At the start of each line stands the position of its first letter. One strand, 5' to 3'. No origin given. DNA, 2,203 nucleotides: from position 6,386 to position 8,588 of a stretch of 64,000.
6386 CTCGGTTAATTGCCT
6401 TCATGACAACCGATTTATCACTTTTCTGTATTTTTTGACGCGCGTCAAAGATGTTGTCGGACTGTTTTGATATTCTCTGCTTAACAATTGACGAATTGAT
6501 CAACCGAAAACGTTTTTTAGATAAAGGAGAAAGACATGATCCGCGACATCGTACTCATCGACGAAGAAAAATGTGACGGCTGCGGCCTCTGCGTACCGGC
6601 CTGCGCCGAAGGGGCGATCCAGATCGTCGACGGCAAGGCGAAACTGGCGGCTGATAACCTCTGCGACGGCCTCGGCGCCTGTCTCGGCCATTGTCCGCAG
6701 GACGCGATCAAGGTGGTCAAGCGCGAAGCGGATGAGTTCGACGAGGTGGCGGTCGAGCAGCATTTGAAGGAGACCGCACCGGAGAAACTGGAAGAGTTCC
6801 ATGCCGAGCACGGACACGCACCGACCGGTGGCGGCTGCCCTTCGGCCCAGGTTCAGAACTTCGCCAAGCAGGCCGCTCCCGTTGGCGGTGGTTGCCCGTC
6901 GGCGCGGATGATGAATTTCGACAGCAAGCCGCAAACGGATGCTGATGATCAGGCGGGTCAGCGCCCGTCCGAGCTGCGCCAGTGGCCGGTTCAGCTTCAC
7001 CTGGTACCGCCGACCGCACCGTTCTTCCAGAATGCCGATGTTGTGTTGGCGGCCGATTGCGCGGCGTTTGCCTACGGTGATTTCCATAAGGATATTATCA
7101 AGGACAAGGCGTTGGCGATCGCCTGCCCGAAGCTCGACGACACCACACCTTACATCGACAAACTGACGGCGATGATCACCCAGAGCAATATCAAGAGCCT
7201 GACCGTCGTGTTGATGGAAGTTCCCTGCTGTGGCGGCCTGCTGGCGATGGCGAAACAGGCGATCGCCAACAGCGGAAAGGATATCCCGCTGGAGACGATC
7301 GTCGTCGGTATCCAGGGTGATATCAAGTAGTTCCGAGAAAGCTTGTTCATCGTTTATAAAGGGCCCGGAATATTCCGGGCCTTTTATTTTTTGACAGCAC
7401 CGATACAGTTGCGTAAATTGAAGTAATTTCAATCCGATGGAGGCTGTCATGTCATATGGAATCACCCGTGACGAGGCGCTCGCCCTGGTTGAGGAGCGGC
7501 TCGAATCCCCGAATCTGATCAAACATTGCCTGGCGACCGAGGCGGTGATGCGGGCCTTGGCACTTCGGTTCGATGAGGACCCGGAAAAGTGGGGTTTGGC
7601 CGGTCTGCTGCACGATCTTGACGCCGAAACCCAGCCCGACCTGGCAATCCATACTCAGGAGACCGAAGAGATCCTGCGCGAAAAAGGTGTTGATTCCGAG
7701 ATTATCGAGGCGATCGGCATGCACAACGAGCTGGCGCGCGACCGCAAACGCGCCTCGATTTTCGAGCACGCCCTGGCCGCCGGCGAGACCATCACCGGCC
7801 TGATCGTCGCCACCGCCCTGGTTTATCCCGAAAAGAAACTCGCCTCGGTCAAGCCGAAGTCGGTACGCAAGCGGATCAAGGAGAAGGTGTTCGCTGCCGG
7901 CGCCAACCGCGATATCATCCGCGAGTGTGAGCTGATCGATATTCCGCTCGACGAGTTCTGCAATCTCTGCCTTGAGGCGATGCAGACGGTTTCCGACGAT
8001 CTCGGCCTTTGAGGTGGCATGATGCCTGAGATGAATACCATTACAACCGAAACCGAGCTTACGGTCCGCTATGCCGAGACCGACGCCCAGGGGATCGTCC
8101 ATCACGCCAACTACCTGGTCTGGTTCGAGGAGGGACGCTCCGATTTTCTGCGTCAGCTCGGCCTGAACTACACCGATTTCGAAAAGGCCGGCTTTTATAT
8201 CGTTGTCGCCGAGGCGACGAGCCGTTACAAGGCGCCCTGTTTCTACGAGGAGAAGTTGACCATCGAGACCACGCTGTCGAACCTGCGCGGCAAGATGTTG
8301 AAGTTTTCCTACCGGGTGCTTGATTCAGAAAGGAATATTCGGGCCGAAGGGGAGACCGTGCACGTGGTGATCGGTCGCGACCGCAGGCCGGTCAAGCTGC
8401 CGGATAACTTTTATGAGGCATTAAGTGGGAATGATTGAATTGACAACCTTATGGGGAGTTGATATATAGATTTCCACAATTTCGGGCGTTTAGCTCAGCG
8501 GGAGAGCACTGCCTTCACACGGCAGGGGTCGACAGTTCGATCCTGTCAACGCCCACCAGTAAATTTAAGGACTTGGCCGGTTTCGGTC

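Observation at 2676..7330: Crp/Fnr regulator plus two perfect TTGAC-N4-GTCAA boxes define a putative nitrogen-oxide stress cluster without hcp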

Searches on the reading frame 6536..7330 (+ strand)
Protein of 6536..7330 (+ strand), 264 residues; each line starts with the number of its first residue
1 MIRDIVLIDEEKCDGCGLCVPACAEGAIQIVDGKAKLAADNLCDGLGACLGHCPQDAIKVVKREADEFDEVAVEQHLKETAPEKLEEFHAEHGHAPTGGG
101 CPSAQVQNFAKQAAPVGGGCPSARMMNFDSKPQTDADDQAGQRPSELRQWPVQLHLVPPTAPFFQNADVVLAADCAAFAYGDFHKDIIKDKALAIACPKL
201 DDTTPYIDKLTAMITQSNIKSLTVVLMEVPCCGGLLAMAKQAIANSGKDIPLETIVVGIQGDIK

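Call 7: search_protein_families(library=pfam, proteins=[window:6536-7330:+], max_evalue=0.01)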
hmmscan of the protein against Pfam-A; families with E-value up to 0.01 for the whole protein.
window:6536-7330:+ (264 aa): 11 families
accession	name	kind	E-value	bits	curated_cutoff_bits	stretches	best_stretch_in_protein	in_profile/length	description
PF00037.32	Fer4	-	3.4e-09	36.6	21.1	2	7-28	2-23/24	4Fe-4S binding domain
PF12837.12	Fer4_6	-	3.7e-07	30.2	25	1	5-28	1-24/24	4Fe-4S binding domain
PF14697.11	Fer4_21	-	5.4e-07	30.1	35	1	7-59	2-58/59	4Fe-4S dicluster domain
PF12838.12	Fer4_7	-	7.9e-07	29.9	27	1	12-57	1-52/52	4Fe-4S dicluster domain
PF13187.11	Fer4_9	-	8.7e-07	29.3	27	1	12-58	1-52/52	4Fe-4S dicluster domain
PF13237.11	Fer4_10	-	1.1e-06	28.9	25.5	1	6-54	2-53/53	4Fe-4S dicluster domain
PF25160.1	LdpA_Fe-S-bd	-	2.8e-06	27.4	27.6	1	8-31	23-46/49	LdpA Fe-S cluster-binding domain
PF12797.12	Fer4_2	-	4.2e-05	23.7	24.5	1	5-24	2-21/22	4Fe-4S binding domain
PF13484.11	Fer4_16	-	5.8e-05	24.2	30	0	12-31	1-20/66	4Fe-4S double cluster binding domain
PF13459.11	Fer4_15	-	0.0025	18.9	22.4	0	6-66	1-57/66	4Fe-4S single cluster domain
PF12800.12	Fer4_4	-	0.0087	16.8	24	1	11-25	2-16/17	4Fe-4S binding domain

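Call 8: search_protein_families(library=ncbifam, proteins=[window:6536-7330:+], max_evalue=0.01)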
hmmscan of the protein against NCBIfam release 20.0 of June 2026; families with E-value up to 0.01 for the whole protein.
window:6536-7330:+ (264 aa): 59 families (the best 25 are shown)
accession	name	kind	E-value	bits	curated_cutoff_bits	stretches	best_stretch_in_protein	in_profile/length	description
TIGR02700.1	flavo_MJ0208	hypoth_equivalog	3.9e-10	39.4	251.35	1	8-61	145-197/234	dihydromethanopterin reductase (acceptor)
NF040770.1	hetero_SS_HdrA2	exception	2.5e-09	35.8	1100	1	7-66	573-631/777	CoB-CoM heterodisulfide reductase HdrA2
NF038196.1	ferrodoxin_EFR1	subfamily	2.8e-09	37.4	75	1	10-64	183-235/242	EFR1 family ferrodoxin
TIGR02179.1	PorD_KorD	subfamily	3.8e-09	36.5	60.05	1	8-63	22-77/78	2-oxoacid:acceptor oxidoreductase, delta subunit, pyruvate/2-ketoisovalerate family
TIGR01944.1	rnfB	subfamily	3.9e-09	36.3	68.7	1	3-67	105-169/190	RnfABCDGE type electron transport complex subunit B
NF040864.1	HgcB_ferredoxin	equivalog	9.9e-09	34.9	99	1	8-61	11-64/93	mercury methylation ferredoxin HgcB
NF043069.1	T4HPD_activ_SAM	equivalog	1.2e-08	34.8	425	1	6-66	46-105/299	trans-4-hydroxy-L-proline dehydratase activase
NF005415.0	PRK06991.1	equivalog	8.7e-08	32.1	281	1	3-67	77-141/284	electron transport complex subunit RsxB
NF007205.0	PRK09626.1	equivalog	2.2e-07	30.8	93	1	6-80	12-93/105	2-oxoglutarate-acceptor oxidoreductase subunit OorD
NF040684.1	PorD_Arch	equivalog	2.3e-07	30.8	120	1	8-62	29-83/85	pyruvate synthase subunit PorD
NF007202.0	PRK09623.1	equivalog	7.8e-07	29.4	166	1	6-64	46-104/105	3-methyl-2-oxobutanoate dehydrogenase subunit delta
TIGR03294.1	FrhG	equivalog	8.5e-07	28.9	245.5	1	8-57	171-219/228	coenzyme F420 hydrogenase subunit gamma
NF040612.1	F420_dehyd_FpoI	exception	1.1e-06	28.5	180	1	4-36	35-67/135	F420H2 dehydrogenase subunit FpoI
NF041836.1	rnfB_Methano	equivalog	1.6e-06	27.7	445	1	13-63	143-193/265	Rnf electron transport complex subunit RnfB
NF009945.0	PRK13409.1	equivalog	1.6e-06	27.1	469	1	6-34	44-72/592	ribosome biogenesis/translation initiation ATPase RLI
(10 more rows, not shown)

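Call 50: search_solved_structures(query=window:6536-7330:+, max_evalue=0.01, show_alignments=1)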
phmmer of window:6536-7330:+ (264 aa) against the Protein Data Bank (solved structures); distinct sequences matched with E-value up to 0.01: 43.
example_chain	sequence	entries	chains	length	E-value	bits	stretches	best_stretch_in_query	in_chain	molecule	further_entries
9sw6_G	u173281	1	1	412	1.3e-11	47.9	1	13-67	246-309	Polyferredoxin protein MvhB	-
7np8_A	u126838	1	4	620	7.1e-08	35.7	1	8-62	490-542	Coenzyme F420-dependent sulfite reductase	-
7npa_A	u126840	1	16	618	2.2e-07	34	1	7-59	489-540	Coenzyme F420-dependent sulfite reductase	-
5odc_A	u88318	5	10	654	2.3e-06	30.7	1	5-59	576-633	Heterodisulfide reductase, subunit A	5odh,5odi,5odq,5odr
8ys5_D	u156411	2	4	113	5.8e-06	29.4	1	6-76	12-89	2-oxoglutarate:acceptor oxidoreductase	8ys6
9tn7_A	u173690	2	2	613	1.9e-05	27.7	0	11-62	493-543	Coenzyme F420 hydrogenase/dehydrogenase beta subunit domain protein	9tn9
9sfi_A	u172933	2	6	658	3.6e-05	26.8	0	7-60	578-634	CoB--CoM heterodisulfide reductase iron-sulfur subunit A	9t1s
7bkb_K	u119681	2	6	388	5.1e-05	26.3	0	6-62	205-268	Formylmethanofuran dehydrogenase, subunit F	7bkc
9mqx_E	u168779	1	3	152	6.4e-05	26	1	3-65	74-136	Fe-S-cluster-containing hydrogenase subunit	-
8rvu_a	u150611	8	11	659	8.2e-05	25.6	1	5-59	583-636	H(2):CoB-CoM heterodisulfide,ferredoxin reductase subunit A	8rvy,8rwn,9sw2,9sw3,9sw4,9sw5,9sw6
8a8o_C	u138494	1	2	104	0.00011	25.2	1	7-60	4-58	Beta-subunit of the PAPS reductase from Methanothermococcus thermolithotrophicus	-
9r51_C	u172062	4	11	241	0.00014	24.8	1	7-56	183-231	F420-reducing [NiFe]-hydrogenase from Methanothermococcus thermolithotrophicus subunit gam | F420-reducing [NiFe]-hydrogenase from Methanothermococcus thermolit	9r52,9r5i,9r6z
8rvv_A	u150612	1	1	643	0.00017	24.6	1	5-58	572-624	H(2):CoB-CoM heterodisulfide,ferredoxin reductase subunit A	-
9bt4_G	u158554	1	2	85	0.00017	24.6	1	10-64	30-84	Pyruvate:Ferredoxin Oxidoreductase, subunit delta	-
9sfi_U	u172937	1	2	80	0.00056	22.9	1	21-61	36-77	4Fe-4S binding protein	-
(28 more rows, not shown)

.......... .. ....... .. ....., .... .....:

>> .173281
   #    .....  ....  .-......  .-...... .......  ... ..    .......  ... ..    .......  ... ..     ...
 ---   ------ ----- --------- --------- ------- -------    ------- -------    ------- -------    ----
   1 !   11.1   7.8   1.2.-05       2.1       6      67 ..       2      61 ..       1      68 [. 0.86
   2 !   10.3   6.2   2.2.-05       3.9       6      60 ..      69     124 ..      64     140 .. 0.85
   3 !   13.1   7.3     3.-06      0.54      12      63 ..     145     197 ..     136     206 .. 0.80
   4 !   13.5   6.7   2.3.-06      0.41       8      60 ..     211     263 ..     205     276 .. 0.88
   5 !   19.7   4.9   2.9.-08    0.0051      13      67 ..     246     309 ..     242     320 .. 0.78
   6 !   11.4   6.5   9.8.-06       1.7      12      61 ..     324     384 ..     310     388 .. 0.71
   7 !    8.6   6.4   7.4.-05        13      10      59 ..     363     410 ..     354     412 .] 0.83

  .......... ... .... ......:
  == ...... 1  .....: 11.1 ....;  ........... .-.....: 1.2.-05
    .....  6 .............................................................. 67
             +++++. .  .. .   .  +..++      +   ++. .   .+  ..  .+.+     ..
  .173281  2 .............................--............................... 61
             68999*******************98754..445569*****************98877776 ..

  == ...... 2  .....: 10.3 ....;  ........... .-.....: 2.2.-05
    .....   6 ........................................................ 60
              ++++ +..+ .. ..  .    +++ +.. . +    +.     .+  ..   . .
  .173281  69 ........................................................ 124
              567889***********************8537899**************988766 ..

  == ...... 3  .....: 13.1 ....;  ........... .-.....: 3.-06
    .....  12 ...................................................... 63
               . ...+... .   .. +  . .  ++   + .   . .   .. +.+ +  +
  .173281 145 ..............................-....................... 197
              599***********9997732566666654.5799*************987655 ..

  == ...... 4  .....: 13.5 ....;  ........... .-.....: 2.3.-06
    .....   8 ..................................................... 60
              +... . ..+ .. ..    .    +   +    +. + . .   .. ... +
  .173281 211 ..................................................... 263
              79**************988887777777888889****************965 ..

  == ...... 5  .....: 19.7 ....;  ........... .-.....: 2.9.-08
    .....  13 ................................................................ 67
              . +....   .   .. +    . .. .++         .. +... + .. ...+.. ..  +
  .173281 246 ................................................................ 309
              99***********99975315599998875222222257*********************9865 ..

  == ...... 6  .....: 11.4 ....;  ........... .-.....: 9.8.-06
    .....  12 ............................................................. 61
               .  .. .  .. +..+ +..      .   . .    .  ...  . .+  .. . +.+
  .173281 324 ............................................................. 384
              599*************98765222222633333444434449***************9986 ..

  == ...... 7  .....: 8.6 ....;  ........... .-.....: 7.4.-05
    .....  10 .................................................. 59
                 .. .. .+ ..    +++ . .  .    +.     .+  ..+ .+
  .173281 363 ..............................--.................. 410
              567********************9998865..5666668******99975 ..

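Call 63: search_dna_similar(query=window:6536-7330:+, collection=plasmids, mode=protein, max_evalue=1e-8, max_rows=25)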
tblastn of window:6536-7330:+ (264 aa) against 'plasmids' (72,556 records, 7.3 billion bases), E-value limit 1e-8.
Records with a match: 2; places in all: 2; records where one place covers at least 80% of the query: 2.
Best place of each record, by identity: <60% 2.
By first word of the organism name: Roseburia 1; Acetoanaerobium 1.
By predicted mobility (MOB-suite, as given by PLSDB): non-mobilizable 2.
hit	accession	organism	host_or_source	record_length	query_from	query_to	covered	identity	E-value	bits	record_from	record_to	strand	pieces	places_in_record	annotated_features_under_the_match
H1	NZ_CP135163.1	Roseburia sp. 831b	Sus scrofa domesticus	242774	5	263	98%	41.5%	3e-58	206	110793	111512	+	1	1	4Fe-4S binding protein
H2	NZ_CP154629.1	Acetoanaerobium noterae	cell culture,Sludge of a digestion ...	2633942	1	263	100%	38.8%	5e-50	183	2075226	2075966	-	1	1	none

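Call 64: get_annotated_region(hit=H1, flank=5000)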
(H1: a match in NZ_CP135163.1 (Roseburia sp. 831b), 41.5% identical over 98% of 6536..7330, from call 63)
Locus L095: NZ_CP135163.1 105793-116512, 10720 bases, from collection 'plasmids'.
description: Roseburia sp. 831b plasmid p_831b_unnamed1, complete sequence
organism: Roseburia sp. 831b (NCBI taxid 1261635)
taxonomy: Bacteria; Bacillota; Clostridia; Lachnospirales; Lachnospiraceae; Roseburia; Roseburia sp. 831b
host: -; source: Sus scrofa domesticus; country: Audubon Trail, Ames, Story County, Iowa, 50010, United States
typing (MOB-suite, as given by PLSDB): non-mobilizable
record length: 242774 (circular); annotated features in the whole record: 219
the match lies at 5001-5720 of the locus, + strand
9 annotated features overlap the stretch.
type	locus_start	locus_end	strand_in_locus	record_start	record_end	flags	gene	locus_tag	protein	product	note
CDS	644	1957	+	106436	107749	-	-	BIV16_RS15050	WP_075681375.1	replication initiation protein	GO:0006270 - DNA replication initiation [Evidence IEA]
CDS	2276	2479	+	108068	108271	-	-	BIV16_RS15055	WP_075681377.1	hypothetical protein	-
CDS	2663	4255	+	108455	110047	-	hcp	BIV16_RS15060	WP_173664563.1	hydroxylamine reductase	-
CDS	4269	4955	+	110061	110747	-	-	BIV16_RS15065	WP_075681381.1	Crp/Fnr family transcriptional regulator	GO:0006355 - regulation of DNA-templated transcription [Evidence IEA]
CDS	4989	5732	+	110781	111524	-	-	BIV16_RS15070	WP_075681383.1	4Fe-4S binding protein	-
CDS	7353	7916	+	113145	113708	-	-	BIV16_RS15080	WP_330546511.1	hypothetical protein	-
CDS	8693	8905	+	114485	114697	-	-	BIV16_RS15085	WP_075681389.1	FeoA family protein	GO:0006811 - monoatomic ion transport [Evidence IEA]; GO:0055072 - obsolete iron ion homeostasis [Evidence IEA]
CDS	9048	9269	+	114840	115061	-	-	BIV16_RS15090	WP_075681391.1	ferrous iron transport protein A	-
CDS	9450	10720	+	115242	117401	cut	feoB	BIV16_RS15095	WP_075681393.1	ferrous iron transport protein B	GO:0006826 - iron ion transport [Evidence IEA]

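Call 65: get_annotated_region(hit=H2, flank=5000)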
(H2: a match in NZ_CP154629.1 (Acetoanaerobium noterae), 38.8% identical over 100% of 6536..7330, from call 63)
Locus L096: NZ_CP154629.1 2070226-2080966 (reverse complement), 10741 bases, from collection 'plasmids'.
description: Acetoanaerobium noterae strain DSL2 plasmid pTPELB2, complete sequence
organism: Acetoanaerobium noterae (NCBI taxid 745369)
taxonomy: Bacteria; Bacillota; Clostridia; Peptostreptococcales; Filifactoraceae; Acetoanaerobium; Acetoanaerobium noterae
host: -; source: cell culture,Sludge of a digestion tower of a wastewater treatment plant; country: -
typing (MOB-suite, as given by PLSDB): non-mobilizable
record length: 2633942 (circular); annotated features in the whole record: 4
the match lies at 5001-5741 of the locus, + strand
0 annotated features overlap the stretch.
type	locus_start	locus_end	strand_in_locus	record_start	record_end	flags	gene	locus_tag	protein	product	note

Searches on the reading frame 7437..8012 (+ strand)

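Call 7: search_protein_families(library=pfam, proteins=[window:7437-8012:+], max_evalue=0.01)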
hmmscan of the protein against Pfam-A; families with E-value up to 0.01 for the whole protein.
window:7437-8012:+ (191 aa): 1 family
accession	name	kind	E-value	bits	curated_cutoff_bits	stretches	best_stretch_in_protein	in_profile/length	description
PF01966.28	HD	-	3.2e-11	44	22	1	28-101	2-90/116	HD domain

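Call 8: search_protein_families(library=ncbifam, proteins=[window:7437-8012:+], max_evalue=0.01)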
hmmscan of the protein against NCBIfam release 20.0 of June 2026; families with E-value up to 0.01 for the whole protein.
window:7437-8012:+ (191 aa): 6 families
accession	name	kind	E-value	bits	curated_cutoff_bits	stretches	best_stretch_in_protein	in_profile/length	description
TIGR00277.1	HDIG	domain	5.5e-10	39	27.6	1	24-97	2-82/84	HDIG domain-containing metalloprotein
TIGR00295.1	TIGR00295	hypoth_equivalog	0.00027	20.7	172.35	1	25-96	12-87/164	TIGR00295 family protein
NF009343.0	PRK12703.1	equivalog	0.00031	19.7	434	1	12-127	173-289/339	tRNA (cytidine(56)-2'-O)-methyltransferase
NF005519.0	PRK07152.1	equivalog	0.001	18.1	315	1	18-72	189-242/361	nicotinate-nucleotide adenylyltransferase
TIGR00488.1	TIGR00488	equivalog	0.0012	18.8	70.15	1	25-65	7-46/173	bis(5'-nucleosyl)-tetraphosphatase (symmetrical) YqeK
TIGR03319.1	RNase_Y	equivalog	0.0018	16.9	454.35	1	26-119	329-420/514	ribonuclease Y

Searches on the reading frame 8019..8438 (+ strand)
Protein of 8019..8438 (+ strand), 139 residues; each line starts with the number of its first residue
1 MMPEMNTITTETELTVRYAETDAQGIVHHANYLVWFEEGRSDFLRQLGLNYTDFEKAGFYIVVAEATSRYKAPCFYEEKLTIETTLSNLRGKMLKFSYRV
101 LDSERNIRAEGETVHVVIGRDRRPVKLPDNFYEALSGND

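Call 7: search_protein_families(library=pfam, proteins=[window:8019-8438:+], max_evalue=0.01)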
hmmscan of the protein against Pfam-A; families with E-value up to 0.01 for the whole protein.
window:8019-8438:+ (139 aa): 4 families
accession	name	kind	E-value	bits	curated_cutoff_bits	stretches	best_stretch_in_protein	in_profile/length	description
PF13279.12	4HBT_2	-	1.2e-21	77.9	25.5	1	16-135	1-122/122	Thioesterase-like superfamily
PF03061.28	4HBT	-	3.7e-14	53.2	20.6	1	24-105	1-75/79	Thioesterase superfamily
PF01643.23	Acyl-ACP_TE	-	4.1e-05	23.7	23.7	1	10-133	4-129/131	Acyl-ACP thioesterase N-terminal domain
PF22636.2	FlK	-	0.00021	21.8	27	1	61-119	44-101/103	Fluoroacetyl-CoA-specific thioesterase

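Call 8: search_protein_families(library=ncbifam, proteins=[window:8019-8438:+], max_evalue=0.01)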
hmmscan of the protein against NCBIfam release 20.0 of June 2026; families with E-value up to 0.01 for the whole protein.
window:8019-8438:+ (139 aa): 5 families
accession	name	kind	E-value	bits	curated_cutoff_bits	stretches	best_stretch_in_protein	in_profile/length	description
TIGR00051.1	TIGR00051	subfamily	2.4e-27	95.6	68.7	1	15-119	3-107/117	YbgC/FadM family acyl-CoA thioesterase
NF047424.1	MenI_Staph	exception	2.6e-26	92.3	225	1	8-133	2-128/148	1,4-dihydroxy-2-naphthoyl-CoA hydrolase MenI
TIGR02799.1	thio_ybgC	equivalog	1.5e-22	80.2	141.35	1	12-132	3-124/126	tol-pal system-associated acyl-CoA thioesterase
NF008065.0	PRK10800.1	equivalog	3.2e-17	62.9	185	1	11-129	7-126/134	tol-pal system-associated acyl-CoA thioesterase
NF005716.0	PRK07531.1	equivalog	0.00052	18.9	592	1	13-134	349-470/495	carnitine 3-dehydrogenase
